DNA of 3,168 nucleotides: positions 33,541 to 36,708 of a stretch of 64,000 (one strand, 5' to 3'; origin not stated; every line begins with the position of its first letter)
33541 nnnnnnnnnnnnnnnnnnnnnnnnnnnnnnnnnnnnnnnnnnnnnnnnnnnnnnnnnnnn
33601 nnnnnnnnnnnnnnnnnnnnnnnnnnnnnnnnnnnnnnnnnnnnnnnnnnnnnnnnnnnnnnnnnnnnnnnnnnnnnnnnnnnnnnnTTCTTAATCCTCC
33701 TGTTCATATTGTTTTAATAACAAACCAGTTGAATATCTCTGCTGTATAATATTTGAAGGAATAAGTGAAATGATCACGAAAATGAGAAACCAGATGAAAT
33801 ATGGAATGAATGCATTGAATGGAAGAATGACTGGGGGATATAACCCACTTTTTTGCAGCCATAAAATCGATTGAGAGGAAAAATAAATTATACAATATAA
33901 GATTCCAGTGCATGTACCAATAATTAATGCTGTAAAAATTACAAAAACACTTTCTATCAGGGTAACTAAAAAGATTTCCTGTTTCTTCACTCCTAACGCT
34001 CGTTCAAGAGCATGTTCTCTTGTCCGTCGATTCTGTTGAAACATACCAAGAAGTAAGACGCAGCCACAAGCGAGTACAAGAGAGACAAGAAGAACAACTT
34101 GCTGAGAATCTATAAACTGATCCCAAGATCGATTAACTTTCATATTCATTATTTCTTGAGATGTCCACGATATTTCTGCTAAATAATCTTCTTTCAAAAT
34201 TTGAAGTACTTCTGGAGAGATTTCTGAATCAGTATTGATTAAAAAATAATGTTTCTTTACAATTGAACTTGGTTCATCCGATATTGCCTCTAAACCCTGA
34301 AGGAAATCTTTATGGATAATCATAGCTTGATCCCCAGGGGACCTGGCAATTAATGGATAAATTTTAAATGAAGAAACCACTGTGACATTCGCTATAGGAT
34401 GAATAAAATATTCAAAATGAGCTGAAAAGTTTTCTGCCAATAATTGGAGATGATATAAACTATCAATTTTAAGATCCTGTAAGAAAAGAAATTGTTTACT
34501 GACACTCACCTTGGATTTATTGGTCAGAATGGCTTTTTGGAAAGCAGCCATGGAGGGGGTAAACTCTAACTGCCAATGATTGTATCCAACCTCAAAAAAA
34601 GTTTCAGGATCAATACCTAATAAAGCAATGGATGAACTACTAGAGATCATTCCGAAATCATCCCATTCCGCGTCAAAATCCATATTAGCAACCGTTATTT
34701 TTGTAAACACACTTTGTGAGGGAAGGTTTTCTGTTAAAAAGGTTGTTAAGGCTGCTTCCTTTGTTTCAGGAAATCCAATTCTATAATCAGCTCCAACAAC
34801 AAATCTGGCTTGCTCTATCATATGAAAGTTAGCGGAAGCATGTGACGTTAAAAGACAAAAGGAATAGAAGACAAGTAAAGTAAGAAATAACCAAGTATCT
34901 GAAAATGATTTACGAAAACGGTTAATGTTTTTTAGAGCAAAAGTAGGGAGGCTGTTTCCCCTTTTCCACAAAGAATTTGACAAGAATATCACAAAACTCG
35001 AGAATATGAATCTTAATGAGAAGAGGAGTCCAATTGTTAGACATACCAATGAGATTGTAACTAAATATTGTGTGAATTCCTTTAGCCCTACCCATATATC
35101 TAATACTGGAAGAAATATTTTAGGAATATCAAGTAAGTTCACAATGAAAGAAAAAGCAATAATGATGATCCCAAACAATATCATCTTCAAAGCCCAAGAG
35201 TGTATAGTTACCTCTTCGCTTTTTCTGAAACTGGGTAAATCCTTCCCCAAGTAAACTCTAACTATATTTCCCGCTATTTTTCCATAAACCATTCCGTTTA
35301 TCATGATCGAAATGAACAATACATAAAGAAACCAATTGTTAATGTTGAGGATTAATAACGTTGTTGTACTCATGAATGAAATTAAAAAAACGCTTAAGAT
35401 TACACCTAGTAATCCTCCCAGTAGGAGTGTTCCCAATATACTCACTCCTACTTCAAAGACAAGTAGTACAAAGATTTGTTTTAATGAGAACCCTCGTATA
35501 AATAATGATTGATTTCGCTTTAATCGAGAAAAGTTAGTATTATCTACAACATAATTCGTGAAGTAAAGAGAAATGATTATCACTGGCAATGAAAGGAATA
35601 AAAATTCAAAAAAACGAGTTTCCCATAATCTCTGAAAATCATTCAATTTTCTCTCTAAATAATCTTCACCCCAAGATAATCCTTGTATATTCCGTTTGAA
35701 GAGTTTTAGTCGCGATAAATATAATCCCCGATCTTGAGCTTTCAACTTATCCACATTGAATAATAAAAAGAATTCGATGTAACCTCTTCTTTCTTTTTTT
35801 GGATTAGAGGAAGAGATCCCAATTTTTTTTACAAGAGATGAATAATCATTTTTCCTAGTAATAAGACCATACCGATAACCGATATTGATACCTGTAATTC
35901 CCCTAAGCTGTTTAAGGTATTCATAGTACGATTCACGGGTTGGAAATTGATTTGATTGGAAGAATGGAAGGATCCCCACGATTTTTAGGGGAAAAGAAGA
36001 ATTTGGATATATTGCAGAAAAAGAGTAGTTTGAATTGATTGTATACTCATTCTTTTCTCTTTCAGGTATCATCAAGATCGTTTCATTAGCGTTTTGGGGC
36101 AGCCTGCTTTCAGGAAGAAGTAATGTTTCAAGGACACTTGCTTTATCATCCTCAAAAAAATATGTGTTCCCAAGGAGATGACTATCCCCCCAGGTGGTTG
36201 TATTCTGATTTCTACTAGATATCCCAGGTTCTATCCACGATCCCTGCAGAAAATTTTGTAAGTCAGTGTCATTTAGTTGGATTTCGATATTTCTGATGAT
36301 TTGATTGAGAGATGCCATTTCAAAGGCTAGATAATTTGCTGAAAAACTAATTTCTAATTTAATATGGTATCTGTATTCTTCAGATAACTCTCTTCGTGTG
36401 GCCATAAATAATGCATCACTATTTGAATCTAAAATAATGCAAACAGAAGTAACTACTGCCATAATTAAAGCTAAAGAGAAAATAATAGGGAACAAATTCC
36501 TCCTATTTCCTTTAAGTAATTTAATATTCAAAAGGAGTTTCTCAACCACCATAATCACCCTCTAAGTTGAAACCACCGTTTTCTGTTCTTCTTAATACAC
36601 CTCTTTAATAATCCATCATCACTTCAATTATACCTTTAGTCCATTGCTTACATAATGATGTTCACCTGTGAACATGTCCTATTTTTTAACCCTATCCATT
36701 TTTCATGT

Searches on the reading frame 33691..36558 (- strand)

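Call 8: search_protein_families(library=pfam, proteins=[window:33691-36558:-])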
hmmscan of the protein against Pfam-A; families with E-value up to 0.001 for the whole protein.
window:33691-36558:- (955 aa): 1 family
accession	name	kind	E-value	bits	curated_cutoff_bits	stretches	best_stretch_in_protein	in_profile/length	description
PF02687.27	FtsX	-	1.1e-10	42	25.5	1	822-934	3-107/120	FtsX-like permease C-terminal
